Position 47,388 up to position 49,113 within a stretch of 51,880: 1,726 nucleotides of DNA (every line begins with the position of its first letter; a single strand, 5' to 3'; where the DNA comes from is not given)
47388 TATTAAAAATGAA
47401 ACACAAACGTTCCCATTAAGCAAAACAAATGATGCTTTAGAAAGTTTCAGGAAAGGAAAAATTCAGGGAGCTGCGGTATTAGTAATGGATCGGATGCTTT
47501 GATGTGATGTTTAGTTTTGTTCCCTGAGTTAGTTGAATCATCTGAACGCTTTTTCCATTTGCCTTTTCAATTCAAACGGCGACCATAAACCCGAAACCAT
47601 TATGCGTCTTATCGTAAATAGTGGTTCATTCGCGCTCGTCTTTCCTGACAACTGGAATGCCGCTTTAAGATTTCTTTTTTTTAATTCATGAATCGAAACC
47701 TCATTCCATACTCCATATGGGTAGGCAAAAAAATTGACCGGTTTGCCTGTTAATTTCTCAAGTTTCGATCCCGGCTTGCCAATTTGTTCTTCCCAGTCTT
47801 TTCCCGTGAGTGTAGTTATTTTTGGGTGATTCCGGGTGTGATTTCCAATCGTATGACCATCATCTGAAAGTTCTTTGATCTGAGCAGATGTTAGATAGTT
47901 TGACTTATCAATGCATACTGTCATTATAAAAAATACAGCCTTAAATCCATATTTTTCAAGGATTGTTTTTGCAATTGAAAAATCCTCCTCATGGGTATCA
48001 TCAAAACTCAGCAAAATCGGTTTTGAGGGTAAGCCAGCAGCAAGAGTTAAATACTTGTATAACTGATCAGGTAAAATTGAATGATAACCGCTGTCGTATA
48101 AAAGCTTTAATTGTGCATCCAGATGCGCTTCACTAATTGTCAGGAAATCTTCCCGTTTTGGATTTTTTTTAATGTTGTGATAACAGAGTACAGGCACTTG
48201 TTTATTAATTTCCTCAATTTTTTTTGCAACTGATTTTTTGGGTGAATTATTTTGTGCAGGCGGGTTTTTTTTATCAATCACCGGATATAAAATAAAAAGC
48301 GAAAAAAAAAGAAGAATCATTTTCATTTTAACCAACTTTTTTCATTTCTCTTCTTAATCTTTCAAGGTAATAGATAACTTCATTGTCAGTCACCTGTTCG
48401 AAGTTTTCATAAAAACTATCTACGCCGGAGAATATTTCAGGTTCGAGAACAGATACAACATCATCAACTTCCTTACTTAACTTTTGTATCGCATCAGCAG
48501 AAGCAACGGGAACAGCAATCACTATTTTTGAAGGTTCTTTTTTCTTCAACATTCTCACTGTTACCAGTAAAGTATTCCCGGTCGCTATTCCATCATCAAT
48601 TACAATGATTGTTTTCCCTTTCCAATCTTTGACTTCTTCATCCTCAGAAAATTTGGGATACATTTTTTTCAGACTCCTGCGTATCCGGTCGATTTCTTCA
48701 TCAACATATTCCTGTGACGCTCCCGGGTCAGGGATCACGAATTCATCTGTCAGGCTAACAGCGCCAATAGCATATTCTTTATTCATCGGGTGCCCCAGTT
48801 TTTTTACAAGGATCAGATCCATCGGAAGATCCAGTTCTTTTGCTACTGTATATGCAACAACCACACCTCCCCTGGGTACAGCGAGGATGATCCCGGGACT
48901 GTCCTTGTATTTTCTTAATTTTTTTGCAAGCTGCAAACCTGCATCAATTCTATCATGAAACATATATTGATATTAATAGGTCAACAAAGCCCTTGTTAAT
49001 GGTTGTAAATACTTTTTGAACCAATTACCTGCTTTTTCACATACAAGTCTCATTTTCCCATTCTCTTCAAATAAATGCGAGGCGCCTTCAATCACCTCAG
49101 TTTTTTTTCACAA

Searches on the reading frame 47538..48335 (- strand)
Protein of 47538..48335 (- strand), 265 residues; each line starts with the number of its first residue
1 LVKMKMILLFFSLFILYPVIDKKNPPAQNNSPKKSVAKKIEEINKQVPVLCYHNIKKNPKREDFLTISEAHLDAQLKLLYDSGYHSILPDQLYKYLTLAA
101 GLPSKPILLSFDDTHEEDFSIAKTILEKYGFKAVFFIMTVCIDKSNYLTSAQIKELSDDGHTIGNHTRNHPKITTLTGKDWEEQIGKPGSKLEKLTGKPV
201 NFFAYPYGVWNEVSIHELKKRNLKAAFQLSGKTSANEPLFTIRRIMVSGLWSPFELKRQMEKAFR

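Call 28: search_protein_families(library=pfam, proteins=[window:47538-48335:-], max_evalue=0.001)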
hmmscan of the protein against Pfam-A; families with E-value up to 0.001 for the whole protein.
window:47538-48335:- (265 aa): 1 family
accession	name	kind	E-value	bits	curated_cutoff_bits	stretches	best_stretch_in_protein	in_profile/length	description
PF01522.26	Polysacc_deac_1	-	2.5e-25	89.3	23.1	1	103-225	5-123/124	Polysaccharide deacetylase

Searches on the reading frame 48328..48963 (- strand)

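Call 28: search_protein_families(library=pfam, proteins=[window:48328-48963:-], max_evalue=0.001)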
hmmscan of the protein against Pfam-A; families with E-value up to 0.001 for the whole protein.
window:48328-48963:- (211 aa): 4 families
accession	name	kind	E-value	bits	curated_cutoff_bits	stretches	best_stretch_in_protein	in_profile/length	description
PF00156.33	Pribosyltran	-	1.2e-20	73.8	26.3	1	12-181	18-150/158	Phosphoribosyl transferase domain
PF14681.12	UPRTase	-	6.6e-06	26.2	27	1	112-170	116-176/206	Uracil phosphoribosyltransferase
PF24390.1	PRTase-CE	-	1.4e-05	25.5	27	1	80-171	73-166/253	PRTase-CE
PF15609.12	PRTase_2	-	8.7e-05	22.6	28.8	1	116-155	119-158/188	Phosphoribosyl transferase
